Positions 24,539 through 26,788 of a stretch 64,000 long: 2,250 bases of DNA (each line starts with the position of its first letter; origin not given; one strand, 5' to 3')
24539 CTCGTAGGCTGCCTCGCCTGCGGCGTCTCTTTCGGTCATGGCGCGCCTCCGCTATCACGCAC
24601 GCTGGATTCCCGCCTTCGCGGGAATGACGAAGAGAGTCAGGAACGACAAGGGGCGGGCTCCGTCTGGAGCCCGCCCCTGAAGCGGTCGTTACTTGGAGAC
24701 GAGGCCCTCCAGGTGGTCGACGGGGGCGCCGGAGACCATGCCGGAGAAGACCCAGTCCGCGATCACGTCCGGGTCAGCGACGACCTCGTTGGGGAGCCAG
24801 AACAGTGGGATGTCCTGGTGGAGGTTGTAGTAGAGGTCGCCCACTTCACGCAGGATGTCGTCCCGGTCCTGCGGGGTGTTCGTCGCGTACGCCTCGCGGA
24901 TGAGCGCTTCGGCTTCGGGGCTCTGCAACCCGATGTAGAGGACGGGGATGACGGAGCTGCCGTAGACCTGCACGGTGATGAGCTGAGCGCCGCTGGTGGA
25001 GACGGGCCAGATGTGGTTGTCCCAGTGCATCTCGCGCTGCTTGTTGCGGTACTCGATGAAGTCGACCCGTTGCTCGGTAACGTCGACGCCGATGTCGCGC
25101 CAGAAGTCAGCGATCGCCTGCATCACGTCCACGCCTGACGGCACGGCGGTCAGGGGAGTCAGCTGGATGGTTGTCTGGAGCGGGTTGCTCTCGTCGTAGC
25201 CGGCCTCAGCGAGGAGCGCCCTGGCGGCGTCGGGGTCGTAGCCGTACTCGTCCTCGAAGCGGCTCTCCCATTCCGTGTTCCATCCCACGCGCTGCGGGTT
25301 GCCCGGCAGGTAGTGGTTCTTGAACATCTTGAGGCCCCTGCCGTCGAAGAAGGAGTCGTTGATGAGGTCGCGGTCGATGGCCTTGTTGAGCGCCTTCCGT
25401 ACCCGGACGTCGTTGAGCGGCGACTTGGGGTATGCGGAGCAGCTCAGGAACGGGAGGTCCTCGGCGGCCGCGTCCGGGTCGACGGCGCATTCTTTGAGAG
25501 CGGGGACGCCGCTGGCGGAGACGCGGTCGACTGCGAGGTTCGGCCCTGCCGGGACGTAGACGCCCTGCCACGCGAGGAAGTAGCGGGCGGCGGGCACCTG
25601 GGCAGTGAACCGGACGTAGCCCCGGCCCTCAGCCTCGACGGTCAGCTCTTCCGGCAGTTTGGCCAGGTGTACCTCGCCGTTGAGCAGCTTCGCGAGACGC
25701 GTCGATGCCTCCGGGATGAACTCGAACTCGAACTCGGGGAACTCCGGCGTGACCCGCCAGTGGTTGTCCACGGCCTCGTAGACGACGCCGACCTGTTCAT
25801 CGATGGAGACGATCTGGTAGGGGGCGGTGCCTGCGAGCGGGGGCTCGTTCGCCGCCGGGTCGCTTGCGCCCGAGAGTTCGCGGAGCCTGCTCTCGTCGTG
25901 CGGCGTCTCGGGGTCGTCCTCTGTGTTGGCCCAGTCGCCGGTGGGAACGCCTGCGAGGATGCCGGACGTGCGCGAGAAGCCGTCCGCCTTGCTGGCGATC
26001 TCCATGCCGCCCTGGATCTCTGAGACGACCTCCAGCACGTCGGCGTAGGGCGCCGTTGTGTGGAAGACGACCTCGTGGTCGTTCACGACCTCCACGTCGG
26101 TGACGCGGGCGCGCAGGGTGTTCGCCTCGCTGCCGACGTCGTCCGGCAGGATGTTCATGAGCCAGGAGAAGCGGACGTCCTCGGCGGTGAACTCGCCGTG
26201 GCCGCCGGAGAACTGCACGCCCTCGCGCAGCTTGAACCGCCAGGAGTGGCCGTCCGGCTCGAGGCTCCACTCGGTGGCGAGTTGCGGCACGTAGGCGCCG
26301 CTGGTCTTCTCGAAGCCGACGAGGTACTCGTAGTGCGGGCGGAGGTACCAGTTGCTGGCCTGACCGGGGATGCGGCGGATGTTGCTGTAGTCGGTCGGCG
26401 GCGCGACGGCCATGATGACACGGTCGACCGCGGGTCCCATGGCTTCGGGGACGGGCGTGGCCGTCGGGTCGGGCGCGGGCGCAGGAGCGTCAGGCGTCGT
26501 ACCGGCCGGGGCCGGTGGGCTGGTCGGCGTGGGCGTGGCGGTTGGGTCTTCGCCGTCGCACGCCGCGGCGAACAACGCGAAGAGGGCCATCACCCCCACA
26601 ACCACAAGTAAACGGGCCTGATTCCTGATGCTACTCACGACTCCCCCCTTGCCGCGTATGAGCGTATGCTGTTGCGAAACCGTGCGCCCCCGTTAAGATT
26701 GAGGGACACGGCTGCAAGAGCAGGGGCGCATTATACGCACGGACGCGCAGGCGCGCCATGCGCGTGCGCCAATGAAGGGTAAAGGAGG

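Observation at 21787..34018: Peptide-type ABC importer split across divergent operons, with its ATPase genes embedded among four Rieske oxygenase genes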

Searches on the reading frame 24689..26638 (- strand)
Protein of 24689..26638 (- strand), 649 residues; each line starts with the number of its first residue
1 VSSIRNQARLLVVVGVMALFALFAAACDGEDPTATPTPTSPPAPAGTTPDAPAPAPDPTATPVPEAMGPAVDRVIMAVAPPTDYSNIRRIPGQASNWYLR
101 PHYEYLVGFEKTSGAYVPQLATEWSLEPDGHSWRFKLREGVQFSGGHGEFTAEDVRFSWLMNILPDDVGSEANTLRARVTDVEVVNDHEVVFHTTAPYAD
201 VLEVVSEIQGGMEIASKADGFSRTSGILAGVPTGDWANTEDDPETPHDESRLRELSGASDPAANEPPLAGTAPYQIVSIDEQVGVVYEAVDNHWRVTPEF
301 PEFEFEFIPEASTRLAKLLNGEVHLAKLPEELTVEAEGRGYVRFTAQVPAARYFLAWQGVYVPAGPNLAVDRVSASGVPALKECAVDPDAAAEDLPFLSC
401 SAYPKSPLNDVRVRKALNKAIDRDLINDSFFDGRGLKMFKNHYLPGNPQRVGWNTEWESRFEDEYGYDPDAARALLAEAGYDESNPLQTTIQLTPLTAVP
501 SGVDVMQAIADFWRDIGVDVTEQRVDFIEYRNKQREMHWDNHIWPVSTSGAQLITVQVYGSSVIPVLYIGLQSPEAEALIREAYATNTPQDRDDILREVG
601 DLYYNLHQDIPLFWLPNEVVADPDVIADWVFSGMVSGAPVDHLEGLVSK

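Call 3: search_protein_families(library=pfam, proteins=[window:24689-26638:-])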
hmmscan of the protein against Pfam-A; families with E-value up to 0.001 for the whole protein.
window:24689-26638:- (649 aa): 1 family
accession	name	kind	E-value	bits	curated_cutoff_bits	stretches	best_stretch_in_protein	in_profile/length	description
PF00496.27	SBP_bac_5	-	2.6e-61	208.2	32.4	1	116-543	2-343/368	Bacterial extracellular solute-binding proteins, family 5 Middle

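Call 4: search_protein_families(library=ncbifam, proteins=[window:24689-26638:-])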
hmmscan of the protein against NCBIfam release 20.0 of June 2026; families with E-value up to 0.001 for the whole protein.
window:24689-26638:- (649 aa): 10 families
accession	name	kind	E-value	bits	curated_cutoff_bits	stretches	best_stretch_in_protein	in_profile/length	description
NF043070.1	DppA_dipep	equivalog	5.7e-19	68.1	1005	2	404-534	300-421/535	dipeptide ABC transporter periplasmic-binding protein DppA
TIGR02294.1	nickel_nikA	equivalog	1e-18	67.1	393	1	103-240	36-172/501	nickel ABC transporter substrate-binding protein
NF045467.1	Opp4A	equivalog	4.8e-17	61.4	650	1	408-523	314-431/556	oligopeptide ABC transporter substrate-binding protein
NF045468.1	Opp5A_nikA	equivalog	7.4e-15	54.4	600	2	115-200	56-134/488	nickel ABC transporter substrate-binding protein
NF047575.1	opine_bind_CntA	exception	7.4e-14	51.2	800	1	103-205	66-164/535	staphylopine-dependent metal ABC transporter substrate-binding lipoprotein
NF011684.0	PRK15104.1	equivalog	7.5e-12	44.7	947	1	405-532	307-428/543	oligopeptide ABC transporter substrate-binding protein OppA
TIGR04028.1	SBP_KPN_01854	hypoth_equivalog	1.4e-10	40.3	468.5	1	407-522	266-379/509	TIGR04028 family ABC transporter substrate-binding protein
NF007287.0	PRK09755.1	equivalog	3.4e-09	36.1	1098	1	404-491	299-381/535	ABC transporter substrate-binding protein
NF011689.0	PRK15109.1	equivalog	6.7e-09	34.9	560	0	404-528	305-419/547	ABC transporter substrate-binding protein SapA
NF011942.0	PRK15413.1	equivalog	9e-08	31.2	594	0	405-491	277-351/512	glutathione ABC transporter substrate-binding protein GsiB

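Call 7: search_solved_structures(query=window:24689-26638:-, max_evalue=0.001)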
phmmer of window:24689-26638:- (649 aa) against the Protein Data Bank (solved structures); distinct sequences matched with E-value up to 0.001: 63 (the best 60 are shown).
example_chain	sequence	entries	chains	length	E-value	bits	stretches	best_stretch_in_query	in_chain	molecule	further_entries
3m8u_A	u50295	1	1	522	7.5e-21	77.6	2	404-596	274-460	Heme-binding protein A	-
1dpe_A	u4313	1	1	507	2.8e-19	72.4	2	397-534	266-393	DIPEPTIDE-BINDING PROTEIN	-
1dpp_A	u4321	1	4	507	3.9e-19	71.9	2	397-534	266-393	DIPEPTIDE BINDING PROTEIN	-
8z1y_F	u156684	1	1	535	5e-19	71.5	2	397-534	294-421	Dipeptide-binding protein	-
8z1z_F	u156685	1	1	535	8.1e-19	70.8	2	397-533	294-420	Dipeptide-binding protein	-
5ipw_A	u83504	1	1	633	1.3e-17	66.8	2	368-571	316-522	Oligopeptide ABC transporter, periplasmic oligopeptide-binding protein, putative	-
5u4o_A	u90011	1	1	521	1.6e-16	63.2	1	87-212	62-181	ABC transporter substrate-binding protein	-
5f1q_A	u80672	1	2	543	1.8e-16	63.1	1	398-535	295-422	Periplasmic dipeptide transport protein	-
4wed_A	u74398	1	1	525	2.9e-13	52.5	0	102-205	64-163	ABC transporter, periplasmic solute-binding protein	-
1xoc_A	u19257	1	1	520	2e-12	49.7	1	409-627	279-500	Oligopeptide-binding protein appA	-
3tpa_A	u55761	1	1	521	2e-12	49.7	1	404-606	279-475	Heme-binding protein A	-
8upi_A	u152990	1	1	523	9.9e-11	44.1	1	95-159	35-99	Peptide ABC transporter substrate-binding protein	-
8efz_A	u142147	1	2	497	1.9e-10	43.2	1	115-193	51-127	Extracellular solute-binding protein family 5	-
2noo_A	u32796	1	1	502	4.9e-10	41.8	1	103-240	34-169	Nickel-binding periplasmic protein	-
4qfk_H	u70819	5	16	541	1.1e-09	40.6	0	81-159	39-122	ABC transporter periplasmic peptide-binding protein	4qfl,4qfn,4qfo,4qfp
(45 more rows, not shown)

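Call 42: search_solved_structures(query=window:24689-26638:-, max_evalue=1e-15, show_alignments=2)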
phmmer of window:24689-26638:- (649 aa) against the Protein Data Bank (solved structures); distinct sequences matched with E-value up to 1e-15: 8.
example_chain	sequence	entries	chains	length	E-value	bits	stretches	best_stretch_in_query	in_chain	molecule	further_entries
3m8u_A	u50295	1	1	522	7.5e-21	77.6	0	404-596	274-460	Heme-binding protein A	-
1dpe_A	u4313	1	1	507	2.8e-19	72.4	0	397-534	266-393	DIPEPTIDE-BINDING PROTEIN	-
1dpp_A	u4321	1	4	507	3.9e-19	71.9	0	397-534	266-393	DIPEPTIDE BINDING PROTEIN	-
8z1y_F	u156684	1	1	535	5e-19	71.5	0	397-534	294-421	Dipeptide-binding protein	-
8z1z_F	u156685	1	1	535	8.1e-19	70.8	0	397-533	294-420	Dipeptide-binding protein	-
5ipw_A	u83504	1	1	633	1.3e-17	66.8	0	368-571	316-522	Oligopeptide ABC transporter, periplasmic oligopeptide-binding protein, putative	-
5u4o_A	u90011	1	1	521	1.6e-16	63.2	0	87-212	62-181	ABC transporter substrate-binding protein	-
5f1q_A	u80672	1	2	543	1.8e-16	63.1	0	398-535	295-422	Periplasmic dipeptide transport protein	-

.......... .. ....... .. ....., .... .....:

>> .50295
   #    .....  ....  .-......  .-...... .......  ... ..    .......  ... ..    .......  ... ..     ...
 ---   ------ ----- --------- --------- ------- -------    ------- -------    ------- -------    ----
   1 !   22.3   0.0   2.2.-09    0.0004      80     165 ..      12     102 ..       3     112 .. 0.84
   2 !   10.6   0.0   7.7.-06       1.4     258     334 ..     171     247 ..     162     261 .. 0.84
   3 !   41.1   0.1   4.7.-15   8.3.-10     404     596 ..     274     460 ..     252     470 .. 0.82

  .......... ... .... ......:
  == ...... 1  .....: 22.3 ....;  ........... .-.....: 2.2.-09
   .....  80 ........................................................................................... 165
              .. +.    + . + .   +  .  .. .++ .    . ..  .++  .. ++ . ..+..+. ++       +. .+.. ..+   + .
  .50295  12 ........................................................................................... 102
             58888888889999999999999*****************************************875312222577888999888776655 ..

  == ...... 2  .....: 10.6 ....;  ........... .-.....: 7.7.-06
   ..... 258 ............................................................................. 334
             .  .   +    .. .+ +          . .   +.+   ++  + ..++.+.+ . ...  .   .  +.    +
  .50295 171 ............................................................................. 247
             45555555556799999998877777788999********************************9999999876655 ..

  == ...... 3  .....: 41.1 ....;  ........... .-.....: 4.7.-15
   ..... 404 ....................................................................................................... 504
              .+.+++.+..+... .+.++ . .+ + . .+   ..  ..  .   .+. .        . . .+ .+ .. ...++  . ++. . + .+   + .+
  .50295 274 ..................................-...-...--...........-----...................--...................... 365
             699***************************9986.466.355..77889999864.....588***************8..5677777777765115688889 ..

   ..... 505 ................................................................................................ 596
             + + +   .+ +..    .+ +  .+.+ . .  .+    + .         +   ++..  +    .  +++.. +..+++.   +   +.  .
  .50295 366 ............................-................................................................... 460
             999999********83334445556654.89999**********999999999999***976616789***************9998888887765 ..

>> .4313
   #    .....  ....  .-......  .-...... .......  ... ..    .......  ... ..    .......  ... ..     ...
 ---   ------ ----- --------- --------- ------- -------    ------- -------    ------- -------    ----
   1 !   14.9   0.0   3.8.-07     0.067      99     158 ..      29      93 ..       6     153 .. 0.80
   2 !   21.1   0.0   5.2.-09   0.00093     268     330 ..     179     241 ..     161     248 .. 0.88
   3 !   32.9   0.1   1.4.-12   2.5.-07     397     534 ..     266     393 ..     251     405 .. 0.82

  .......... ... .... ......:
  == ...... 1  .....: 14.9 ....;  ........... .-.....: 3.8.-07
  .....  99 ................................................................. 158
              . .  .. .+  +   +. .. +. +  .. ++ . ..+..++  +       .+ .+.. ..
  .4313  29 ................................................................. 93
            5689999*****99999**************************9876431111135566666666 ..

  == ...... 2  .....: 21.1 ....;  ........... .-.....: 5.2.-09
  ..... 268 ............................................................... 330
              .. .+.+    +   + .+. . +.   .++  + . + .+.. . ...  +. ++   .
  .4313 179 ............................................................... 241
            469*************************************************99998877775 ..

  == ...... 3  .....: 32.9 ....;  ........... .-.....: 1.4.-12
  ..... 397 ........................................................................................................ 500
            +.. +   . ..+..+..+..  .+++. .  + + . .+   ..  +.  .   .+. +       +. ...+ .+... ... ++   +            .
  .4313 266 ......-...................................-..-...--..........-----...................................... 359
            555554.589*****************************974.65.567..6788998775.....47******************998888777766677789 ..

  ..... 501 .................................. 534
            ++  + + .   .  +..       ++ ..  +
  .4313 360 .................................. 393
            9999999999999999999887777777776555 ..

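Call 43: find_homologous_proteins(query=window:24689-26638:-, max_evalue=1e-10)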
Query window:24689-26638:- (649 aa): 901 proteins with E <= 1e-10 among 8000 candidates; the best 120 are listed.
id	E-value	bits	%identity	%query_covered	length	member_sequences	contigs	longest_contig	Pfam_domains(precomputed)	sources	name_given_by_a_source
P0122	0.0e+0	1495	100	100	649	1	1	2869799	PF00496.28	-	-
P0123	0.0e+0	1183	78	100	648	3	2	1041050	PF00496.28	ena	-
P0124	0.0e+0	1177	78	100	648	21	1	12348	PF00496.28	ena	-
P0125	0.0e+0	1117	79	90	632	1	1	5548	PF00496.28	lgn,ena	-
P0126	0.0e+0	1107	78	98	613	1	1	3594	PF00496.28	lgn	-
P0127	0.0e+0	1054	74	92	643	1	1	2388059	PF00496.28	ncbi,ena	-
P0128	0.0e+0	1049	73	100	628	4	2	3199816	PF00496.28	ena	-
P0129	0.0e+0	1041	74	100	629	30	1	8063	PF00496.28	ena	-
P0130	0.0e+0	1038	72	100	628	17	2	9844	PF00496.28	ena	-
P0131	0.0e+0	1035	73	100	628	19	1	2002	PF00496.28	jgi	jgi:ABC-type transport system substrate-binding protein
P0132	0.0e+0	1017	73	100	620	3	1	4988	PF00496.28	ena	-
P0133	0.0e+0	1017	71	100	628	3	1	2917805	PF00496.28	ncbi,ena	-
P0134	0.0e+0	1014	67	100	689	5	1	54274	PF00496.28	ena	-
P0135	0.0e+0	1012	74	90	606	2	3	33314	PF00496.28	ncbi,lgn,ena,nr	ncbi:MAG: ABC transporter substrate-binding protein [Chloroflexota bacterium]|nr:ABC transporter sub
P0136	2.4e-297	1006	73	100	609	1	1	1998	PF00496.28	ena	-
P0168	1.2e-120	422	41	90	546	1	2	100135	PF00496.28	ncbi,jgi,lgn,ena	-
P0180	4.0e-114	401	41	87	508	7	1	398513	PF00496.28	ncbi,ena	-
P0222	1.2e-105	373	36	88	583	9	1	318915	PF00496.28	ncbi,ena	-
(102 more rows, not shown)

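Call 44: find_encoding_contigs(protein=P0168, flank=9000, max_places=1)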
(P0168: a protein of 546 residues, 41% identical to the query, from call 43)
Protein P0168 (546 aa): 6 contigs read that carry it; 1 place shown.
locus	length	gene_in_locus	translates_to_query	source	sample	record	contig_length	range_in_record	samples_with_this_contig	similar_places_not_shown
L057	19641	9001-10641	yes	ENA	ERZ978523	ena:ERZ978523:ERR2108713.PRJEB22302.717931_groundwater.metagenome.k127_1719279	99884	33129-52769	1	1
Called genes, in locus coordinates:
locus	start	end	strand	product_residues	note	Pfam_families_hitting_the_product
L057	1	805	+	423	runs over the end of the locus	PF00355:Rieske, PF19301:LigXa_C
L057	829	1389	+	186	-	-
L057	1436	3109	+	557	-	PF00496:SBP_bac_5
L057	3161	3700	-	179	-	-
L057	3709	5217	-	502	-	PF00496:SBP_bac_5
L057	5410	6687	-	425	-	PF00355:Rieske, PF19301:LigXa_C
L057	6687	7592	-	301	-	PF00561:Abhydrolase_1, PF12697:Abhydrolase_6, PF12146:Hydrolase_4 (weak)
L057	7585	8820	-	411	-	PF00355:Rieske, PF19301:LigXa_C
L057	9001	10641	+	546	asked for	PF00496:SBP_bac_5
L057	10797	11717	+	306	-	PF19300:BPD_transp_1_N (weak), PF00528:BPD_transp_1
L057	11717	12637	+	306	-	PF00528:BPD_transp_1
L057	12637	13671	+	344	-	PF00005:ABC_tran, PF13304:AAA_21 (faint), PF13401:AAA_22 (weak), PF08352:oligo_HPY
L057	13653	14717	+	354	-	PF00005:ABC_tran, PF02463:SMC_N (faint), PF13304:AAA_21 (weak), PF08352:oligo_HPY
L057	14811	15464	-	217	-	-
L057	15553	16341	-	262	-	-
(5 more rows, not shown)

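Call 45: find_encoding_contigs(protein=P0180, flank=9000, max_places=1)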
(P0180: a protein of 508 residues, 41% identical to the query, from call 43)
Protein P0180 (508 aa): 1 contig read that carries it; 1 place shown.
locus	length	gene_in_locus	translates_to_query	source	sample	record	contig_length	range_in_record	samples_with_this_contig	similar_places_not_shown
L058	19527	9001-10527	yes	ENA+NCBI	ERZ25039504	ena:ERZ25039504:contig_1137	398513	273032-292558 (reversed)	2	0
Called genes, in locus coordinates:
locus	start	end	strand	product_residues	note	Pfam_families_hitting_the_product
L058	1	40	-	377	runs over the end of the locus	PF01381:HTH_3, PF12844:HTH_19, PF13560:HTH_31, PF24250:HVO_2718 (weak), PF03466:LysR_substrate (faint), PF12727:PBP_like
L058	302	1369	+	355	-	PF00378:ECH_1, PF16113:ECH_2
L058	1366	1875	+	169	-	PF00378:ECH_1, PF16113:ECH_2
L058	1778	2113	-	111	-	-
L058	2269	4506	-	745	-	PF01315:Ald_Xan_dh_C, PF02738:MoCoBD_1, PF20256:MoCoBD_2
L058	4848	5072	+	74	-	-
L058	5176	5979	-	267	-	PF02417:Chromate_transp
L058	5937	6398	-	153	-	PF02417:Chromate_transp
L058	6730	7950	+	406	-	PF23500:DUF7133 (faint), PF07995:GSDH, PF22807:TrAA12 (weak)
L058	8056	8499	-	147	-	PF00293:NUDIX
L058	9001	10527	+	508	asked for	PF00496:SBP_bac_5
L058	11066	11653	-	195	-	PF04392:ABC_sub_bind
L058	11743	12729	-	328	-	PF04392:ABC_sub_bind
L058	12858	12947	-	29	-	-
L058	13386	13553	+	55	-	-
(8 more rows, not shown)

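Call 46: find_encoding_contigs(protein=P0222, flank=9000, max_places=1)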
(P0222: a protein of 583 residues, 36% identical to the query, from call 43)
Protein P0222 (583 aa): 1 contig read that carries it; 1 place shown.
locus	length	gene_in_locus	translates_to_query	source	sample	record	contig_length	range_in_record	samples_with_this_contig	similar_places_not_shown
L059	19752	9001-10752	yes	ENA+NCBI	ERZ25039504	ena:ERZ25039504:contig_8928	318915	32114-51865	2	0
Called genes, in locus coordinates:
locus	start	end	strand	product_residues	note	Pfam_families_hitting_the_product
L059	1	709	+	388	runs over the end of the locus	PF02771:Acyl-CoA_dh_N, PF02770:Acyl-CoA_dh_M, PF00441:Acyl-CoA_dh_1, PF08028:Acyl-CoA_dh_2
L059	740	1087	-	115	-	PF13366:PDDEXK_3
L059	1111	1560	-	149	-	PF12172:zf-ChsH2, PF01796:OB_ChsH2_C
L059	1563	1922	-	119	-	PF02803:Thiolase_C (faint), PF22691:Thiolase_C_1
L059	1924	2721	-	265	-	-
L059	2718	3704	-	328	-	PF00106:adh_short, PF08659:KR, PF13561:adh_short_C2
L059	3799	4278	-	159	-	PF01575:MaoC_dehydratas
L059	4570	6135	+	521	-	PF00501:AMP-binding, PF13193:AMP-binding_C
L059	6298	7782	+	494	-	PF00496:SBP_bac_5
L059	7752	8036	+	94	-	-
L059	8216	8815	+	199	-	PF00440:TetR_N, PF17932:TetR_C_24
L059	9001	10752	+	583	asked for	PF00496:SBP_bac_5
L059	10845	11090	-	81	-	PF13376:OmdA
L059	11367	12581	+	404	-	PF07690:MFS_1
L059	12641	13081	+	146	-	PF07746:LigA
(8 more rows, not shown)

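Call 48: find_related_loci(query=A1, collection=genome_contigs, flank=10000)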
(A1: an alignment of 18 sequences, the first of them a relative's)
Query A1 (649 aa) in genome_contigs; peptide patterns used: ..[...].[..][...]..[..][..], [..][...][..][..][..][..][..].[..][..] (x = any residue, [..] = any of these).
599 stretches matched a pattern (row limit reached: there are more); 460 encode a relative of the query (tblastn E <= 1e-3); the best 80 are kept; 79 distinct loci.
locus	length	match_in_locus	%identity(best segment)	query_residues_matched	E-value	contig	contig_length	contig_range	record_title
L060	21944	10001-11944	78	1-649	0e+0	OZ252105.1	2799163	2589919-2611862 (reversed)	MAG: Dehalococcoidia bacterium isolate 2cf537fc-0982-4557-984c-08c217a9abc2 genome assembly, chromosome: 1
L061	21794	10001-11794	74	54-649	0e+0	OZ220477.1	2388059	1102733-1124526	MAG: Dehalococcoidia bacterium isolate 4182ea2c-2fba-40db-a838-49949f89881d genome assembly, chromosome: 1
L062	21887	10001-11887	73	1-649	0e+0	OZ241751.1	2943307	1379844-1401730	MAG: Dehalococcoidia bacterium isolate 2d2bd2f0-bb19-455d-b0e6-924b4cd30b0b genome assembly, chromosome: 1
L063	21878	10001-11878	73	1-649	0e+0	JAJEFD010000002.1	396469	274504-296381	MAG: Dehalococcoidia bacterium isolate p16x34bins.71 k141_690870, whole genome shotgun sequence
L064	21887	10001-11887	72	1-649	0e+0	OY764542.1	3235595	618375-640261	MAG: Dehalococcoidia bacterium isolate 6a5b5718-e0ca-4583-9154-875545b380e3 genome assembly, chromosome: 1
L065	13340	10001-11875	69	1-649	0e+0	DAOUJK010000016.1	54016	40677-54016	MAG TPA_asm: Dehalococcoidia bacterium isolate S32_261 k113_1882974, whole genome shotgun sequence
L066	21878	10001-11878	72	1-649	0e+0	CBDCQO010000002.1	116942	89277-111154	MAG: Dehalococcoidia bacterium isolate 69a24162-ed58-4481-bed2-2caa30729e5d genome assembly, contig: contig_2, whole gen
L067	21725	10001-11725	73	68-649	0e+0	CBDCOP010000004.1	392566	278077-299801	MAG: Dehalococcoidia bacterium isolate 0cbdef8c-498a-4e31-a88f-bb18f8401b77 genome assembly, contig: contig_4, whole gen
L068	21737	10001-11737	73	64-649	0e+0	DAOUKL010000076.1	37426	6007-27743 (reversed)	MAG TPA_asm: Dehalococcoidia bacterium isolate S5_327 k113_961262, whole genome shotgun sequence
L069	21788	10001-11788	71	33-649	0e+0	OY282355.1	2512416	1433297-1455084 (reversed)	MAG: uncultured Dehalococcoidia bacterium genome assembly, chromosome: 1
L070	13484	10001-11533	40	69-644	3e-118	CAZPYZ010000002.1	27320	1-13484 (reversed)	MAG TPA_asm: uncultured Dehalococcoidia bacterium isolate binchicken_co21_298 genome assembly, contig: NODE_725_length_2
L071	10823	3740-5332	37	34-638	3e-117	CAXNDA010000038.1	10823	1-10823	MAG: Chloroflexota bacterium isolate MaH-09apr19-110 genome assembly, contig: MaH-09apr19-C15400, whole genome shotgun s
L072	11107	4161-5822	37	14-637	6e-113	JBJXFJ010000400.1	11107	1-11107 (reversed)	MAG: Chloroflexota bacterium isolate F1F2.bin.482 k127_3559715, whole genome shotgun sequence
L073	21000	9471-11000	38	71-646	9e-113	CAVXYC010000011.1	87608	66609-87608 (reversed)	MAG: uncultured Chloroflexia bacterium isolate MFD02840.bin.2.323 genome assembly, contig: contig_159438, whole genome s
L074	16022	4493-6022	38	71-646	6e-112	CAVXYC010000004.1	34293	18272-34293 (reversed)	MAG: uncultured Chloroflexia bacterium isolate MFD02840.bin.2.323 genome assembly, contig: contig_128680, whole genome s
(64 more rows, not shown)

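Call 74: predict_structure(alignment_id=A1)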
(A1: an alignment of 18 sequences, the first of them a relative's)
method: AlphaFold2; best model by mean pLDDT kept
length: 649 residues; sequences in the alignment: 18
mean_pLDDT: 74.2   pTM: 0.73
mean pLDDT of the five models: 74.2, 71.3, 71.2, 71.1, 68.0
residues with pLDDT >= 90: 174; 70-90: 238; 50-70: 132; < 50: 105
segments of 3 or more residues with pLDDT < 50: 1-3, 22-65, 167-169, 227-246, 365-378, 562-568, 634-641
pLDDT, mean of each block of 10 residues (from residue 1): 53 61 38 30 31 39 57 90 67 66 79 79 92 94 88 93 61 74 96 83 74 85 59 45 45 74 69 84 87 82 90 95 90 93 79 83 49 44 55 54 83 96 95 88 66 85 96 98 94 81 92 98 73 65 81 59 45 77 77 86 89 86 88 47 71
secondary structure, 60 per line:
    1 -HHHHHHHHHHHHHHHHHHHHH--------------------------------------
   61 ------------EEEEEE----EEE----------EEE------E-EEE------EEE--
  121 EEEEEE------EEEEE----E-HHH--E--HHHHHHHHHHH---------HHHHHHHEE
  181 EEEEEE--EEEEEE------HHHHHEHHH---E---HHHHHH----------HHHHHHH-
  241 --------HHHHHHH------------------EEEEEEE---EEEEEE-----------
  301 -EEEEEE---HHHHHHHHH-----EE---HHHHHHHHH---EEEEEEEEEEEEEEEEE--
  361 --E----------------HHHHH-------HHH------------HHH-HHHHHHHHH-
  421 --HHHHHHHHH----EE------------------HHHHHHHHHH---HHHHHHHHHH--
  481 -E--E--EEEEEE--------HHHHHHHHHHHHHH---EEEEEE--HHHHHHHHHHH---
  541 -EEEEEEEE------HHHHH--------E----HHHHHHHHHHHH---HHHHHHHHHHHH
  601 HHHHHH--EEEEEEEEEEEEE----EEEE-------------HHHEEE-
elements in order: H2-22 E73-78 E83-85 E96-98 E107-109 E116-118 E121-126 E133-137 H152-162 H172-178 E179-186 E189-194 H201-205 H217-222 H233-239 H249-255 E274-280 E284-289 E302-307 H311-319 H330-338 E342-358 H380-384 H411-419 H423-431 H456-465 H469-478 E488-493 H502-515 E519-524 H527-537 E542-549 H556-560 H574-585 H589-606 E609-621 E626-629 E646-648
